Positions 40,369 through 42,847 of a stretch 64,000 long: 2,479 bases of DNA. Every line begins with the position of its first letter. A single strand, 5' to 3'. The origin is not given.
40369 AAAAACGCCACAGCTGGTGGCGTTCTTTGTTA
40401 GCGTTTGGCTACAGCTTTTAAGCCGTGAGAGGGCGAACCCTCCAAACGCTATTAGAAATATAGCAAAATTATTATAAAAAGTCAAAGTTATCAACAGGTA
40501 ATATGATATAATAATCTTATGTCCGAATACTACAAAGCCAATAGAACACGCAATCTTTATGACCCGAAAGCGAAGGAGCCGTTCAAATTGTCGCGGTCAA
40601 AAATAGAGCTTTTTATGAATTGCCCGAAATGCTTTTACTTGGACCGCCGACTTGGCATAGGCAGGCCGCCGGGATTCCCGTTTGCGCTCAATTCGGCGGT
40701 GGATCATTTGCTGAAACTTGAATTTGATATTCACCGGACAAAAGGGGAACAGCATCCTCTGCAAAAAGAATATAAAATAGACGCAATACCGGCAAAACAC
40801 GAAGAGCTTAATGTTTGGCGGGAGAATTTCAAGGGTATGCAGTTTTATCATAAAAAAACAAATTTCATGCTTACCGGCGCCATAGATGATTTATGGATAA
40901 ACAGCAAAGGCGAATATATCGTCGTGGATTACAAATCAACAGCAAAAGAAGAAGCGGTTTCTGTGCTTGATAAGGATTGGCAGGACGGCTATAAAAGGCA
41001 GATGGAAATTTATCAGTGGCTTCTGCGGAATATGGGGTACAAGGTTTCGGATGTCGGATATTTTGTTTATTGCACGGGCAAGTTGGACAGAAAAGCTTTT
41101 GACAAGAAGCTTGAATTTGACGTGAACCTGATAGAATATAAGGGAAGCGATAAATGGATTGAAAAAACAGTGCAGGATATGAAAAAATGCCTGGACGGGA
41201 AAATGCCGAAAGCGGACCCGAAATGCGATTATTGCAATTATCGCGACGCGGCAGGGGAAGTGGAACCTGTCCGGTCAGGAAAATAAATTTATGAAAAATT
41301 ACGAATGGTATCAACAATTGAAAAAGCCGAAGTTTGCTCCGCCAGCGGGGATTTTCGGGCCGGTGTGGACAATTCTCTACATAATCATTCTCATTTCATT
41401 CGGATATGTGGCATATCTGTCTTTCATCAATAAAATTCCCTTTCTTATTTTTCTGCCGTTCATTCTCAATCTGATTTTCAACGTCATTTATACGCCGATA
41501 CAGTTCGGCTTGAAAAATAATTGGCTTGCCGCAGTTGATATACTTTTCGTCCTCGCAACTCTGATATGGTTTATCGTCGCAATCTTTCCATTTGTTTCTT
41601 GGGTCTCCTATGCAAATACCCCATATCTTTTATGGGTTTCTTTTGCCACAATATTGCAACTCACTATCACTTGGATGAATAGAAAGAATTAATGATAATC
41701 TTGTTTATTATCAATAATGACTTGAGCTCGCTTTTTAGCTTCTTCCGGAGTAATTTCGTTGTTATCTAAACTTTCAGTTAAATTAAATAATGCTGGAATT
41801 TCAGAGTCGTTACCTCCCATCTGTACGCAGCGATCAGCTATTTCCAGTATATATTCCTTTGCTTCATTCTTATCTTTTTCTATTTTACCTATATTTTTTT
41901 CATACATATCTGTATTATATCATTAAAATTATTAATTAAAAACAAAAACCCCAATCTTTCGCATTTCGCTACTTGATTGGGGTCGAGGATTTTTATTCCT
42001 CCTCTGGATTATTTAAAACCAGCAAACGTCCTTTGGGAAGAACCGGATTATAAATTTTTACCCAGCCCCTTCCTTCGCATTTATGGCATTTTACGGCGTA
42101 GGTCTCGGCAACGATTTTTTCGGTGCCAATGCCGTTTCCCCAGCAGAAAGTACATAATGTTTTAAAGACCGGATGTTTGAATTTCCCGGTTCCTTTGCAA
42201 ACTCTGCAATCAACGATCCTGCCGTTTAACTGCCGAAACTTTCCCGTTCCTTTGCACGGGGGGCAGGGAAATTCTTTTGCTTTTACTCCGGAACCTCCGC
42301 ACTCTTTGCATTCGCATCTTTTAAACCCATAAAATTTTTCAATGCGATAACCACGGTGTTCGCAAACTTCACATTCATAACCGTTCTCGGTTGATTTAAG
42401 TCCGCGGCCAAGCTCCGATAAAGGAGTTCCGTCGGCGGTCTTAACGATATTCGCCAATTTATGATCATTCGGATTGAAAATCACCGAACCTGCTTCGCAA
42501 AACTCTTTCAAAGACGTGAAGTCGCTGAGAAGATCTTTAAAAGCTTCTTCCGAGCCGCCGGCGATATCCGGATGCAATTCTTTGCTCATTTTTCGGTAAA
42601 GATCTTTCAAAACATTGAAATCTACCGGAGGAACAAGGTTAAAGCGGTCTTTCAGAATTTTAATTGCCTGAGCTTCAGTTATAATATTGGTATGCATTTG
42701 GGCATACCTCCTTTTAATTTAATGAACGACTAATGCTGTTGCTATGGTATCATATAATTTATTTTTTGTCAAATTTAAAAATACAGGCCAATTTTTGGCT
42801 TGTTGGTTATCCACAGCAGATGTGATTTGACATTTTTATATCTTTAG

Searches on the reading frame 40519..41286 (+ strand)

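Call 61: search_protein_families(library=pfam, proteins=[window:40519-41286:+], max_evalue=0.0001)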
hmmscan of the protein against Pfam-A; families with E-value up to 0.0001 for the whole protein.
window:40519-41286:+ (255 aa): 1 family
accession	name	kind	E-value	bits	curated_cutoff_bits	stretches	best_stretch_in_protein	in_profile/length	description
PF12705.13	PDDEXK_1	-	8.5e-17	62.3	22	1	24-243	2-244/247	PD-(D/E)XK nuclease superfamily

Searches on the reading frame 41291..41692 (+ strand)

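Call 61: search_protein_families(library=pfam, proteins=[window:41291-41692:+], max_evalue=0.0001)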
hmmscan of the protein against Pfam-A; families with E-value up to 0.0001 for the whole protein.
window:41291-41692:+ (133 aa): 1 family
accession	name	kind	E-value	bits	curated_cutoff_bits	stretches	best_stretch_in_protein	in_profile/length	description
PF03073.20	TspO_MBR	-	3.6e-27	95.3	24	1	5-129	22-145/145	TspO/MBR family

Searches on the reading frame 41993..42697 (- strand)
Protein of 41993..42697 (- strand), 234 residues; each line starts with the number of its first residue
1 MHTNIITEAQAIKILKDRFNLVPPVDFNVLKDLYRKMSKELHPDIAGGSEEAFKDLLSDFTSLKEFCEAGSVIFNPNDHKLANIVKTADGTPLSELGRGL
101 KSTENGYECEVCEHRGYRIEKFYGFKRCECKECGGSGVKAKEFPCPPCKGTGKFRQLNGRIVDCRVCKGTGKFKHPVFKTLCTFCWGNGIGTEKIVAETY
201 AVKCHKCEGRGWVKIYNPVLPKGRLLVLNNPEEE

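Call 61: search_protein_families(library=pfam, proteins=[window:41993-42697:-], max_evalue=0.0001)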
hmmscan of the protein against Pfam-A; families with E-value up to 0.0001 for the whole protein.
window:41993-42697:- (234 aa): 1 family
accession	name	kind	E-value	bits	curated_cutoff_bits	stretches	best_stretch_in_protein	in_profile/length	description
PF00684.25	DnaJ_CXXCXGXG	-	1.6e-08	35.2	32.7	0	164-213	1-53/65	DnaJ central domain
